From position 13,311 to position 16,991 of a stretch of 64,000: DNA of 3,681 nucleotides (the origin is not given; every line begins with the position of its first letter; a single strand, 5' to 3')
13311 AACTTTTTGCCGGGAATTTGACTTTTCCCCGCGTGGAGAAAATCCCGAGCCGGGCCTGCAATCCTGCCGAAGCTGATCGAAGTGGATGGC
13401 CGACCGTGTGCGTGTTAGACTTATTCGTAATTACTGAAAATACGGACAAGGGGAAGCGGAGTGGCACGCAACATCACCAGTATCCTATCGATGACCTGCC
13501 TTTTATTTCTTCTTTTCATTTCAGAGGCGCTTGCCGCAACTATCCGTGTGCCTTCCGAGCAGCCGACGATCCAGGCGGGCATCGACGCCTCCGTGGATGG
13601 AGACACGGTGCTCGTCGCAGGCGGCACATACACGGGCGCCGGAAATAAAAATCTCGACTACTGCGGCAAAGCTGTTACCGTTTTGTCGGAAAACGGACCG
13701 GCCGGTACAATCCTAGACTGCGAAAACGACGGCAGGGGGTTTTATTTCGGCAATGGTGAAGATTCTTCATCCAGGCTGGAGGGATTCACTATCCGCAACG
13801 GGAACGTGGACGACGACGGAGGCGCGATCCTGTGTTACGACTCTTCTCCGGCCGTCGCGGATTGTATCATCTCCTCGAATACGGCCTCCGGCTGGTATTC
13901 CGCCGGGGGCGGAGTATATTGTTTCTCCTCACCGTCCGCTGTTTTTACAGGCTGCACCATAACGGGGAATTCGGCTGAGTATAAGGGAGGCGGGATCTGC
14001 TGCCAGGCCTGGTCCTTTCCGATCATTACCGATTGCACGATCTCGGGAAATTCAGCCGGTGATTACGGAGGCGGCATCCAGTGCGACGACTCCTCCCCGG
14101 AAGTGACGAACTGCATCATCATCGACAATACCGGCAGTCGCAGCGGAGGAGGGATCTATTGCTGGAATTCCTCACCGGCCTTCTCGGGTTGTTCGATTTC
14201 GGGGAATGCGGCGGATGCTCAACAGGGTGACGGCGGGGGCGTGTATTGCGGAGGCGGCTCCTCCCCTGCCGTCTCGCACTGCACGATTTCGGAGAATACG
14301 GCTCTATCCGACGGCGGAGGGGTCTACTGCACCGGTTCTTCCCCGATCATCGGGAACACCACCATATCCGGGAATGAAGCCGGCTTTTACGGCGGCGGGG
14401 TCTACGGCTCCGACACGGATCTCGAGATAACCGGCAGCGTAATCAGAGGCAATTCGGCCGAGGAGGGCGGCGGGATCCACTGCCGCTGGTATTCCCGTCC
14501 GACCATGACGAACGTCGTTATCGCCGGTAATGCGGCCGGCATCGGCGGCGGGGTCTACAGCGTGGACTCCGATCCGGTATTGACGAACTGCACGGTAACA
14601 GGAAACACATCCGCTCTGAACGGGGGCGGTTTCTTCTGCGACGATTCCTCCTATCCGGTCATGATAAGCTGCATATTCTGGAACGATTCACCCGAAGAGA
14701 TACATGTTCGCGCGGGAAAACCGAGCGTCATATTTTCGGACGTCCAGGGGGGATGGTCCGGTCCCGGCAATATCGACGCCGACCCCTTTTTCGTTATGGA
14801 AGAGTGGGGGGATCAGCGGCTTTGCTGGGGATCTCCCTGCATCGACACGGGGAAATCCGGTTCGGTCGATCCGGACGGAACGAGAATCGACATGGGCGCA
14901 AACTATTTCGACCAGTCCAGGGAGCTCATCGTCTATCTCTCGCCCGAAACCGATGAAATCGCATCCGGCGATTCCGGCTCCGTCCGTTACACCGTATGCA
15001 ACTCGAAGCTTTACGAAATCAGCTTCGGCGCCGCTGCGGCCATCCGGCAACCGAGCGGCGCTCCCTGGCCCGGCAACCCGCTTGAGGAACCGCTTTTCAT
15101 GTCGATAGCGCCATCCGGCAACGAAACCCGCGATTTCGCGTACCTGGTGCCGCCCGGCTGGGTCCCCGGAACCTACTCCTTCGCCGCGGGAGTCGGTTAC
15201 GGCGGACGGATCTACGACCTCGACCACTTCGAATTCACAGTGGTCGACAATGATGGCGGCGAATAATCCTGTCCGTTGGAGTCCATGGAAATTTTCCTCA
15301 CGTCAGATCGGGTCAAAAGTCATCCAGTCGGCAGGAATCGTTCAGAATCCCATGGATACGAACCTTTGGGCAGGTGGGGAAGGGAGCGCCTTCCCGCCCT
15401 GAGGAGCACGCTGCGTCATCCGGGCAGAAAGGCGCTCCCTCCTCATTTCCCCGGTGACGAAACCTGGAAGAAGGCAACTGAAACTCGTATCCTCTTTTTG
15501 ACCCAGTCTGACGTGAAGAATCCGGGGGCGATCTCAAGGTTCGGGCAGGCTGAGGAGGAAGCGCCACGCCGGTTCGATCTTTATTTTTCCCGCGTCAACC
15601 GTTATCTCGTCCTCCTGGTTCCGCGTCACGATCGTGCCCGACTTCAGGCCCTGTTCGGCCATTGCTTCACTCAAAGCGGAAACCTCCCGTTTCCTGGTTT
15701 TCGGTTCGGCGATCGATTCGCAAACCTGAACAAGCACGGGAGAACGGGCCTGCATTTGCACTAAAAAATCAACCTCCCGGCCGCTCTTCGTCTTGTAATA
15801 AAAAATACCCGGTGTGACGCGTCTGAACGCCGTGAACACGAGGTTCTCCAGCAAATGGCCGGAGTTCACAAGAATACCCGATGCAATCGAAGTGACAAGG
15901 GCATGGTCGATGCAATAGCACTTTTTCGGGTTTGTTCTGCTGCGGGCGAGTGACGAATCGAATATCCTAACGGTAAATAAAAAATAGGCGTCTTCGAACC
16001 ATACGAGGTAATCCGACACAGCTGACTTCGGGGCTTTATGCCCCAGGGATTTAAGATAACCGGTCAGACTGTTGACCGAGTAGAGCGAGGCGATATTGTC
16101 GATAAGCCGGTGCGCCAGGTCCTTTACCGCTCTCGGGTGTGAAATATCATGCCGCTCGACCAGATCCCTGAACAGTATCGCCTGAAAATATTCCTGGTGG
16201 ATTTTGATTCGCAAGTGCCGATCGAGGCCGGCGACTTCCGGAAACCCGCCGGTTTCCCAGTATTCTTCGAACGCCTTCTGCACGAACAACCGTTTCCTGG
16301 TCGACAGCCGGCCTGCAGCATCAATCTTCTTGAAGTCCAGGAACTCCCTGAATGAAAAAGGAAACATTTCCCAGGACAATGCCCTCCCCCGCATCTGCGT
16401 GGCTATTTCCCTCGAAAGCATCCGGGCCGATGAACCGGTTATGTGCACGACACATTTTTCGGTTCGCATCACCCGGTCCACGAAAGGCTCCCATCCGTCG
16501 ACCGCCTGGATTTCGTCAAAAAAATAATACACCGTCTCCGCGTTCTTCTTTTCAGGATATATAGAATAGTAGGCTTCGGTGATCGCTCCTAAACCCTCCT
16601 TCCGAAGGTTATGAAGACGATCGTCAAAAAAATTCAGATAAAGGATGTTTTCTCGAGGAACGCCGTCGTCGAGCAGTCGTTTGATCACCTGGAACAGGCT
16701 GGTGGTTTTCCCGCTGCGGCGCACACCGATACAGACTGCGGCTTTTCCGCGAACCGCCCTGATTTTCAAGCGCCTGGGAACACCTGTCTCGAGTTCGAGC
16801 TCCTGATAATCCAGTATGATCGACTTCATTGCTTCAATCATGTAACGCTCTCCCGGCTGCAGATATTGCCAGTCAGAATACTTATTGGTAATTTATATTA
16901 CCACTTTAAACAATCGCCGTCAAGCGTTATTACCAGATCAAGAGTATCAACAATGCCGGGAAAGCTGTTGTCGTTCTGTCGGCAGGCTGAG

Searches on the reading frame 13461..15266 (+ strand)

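Call 28: search_protein_families(library=pfam, proteins=[window:13461-15266:+], max_evalue=0.0001)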
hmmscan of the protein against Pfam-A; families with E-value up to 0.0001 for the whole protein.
window:13461-15266:+ (601 aa): 2 families
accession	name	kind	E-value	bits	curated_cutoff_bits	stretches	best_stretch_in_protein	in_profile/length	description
PF02415.23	Chlam_PMP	-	8.6e-17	59.9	20.6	0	165-182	2-19/19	Chlamydia polymorphic membrane protein (Chlamydia_PMP) repeat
PF05048.19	NosD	-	9.2e-12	45.3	23.6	2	193-361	4-153/212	Periplasmic copper-binding protein (NosD)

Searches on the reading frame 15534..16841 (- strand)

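Call 28: search_protein_families(library=pfam, proteins=[window:15534-16841:-], max_evalue=0.0001)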
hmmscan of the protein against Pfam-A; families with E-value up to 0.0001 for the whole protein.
window:15534-16841:- (435 aa): 2 families
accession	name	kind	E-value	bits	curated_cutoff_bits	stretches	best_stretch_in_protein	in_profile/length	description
PF13173.12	AAA_14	-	8.9e-34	116.7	27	1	33-168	3-129/129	AAA domain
PF13635.12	DUF4143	-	2e-15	57.4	28.1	1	225-374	2-158/160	Domain of unknown function (DUF4143)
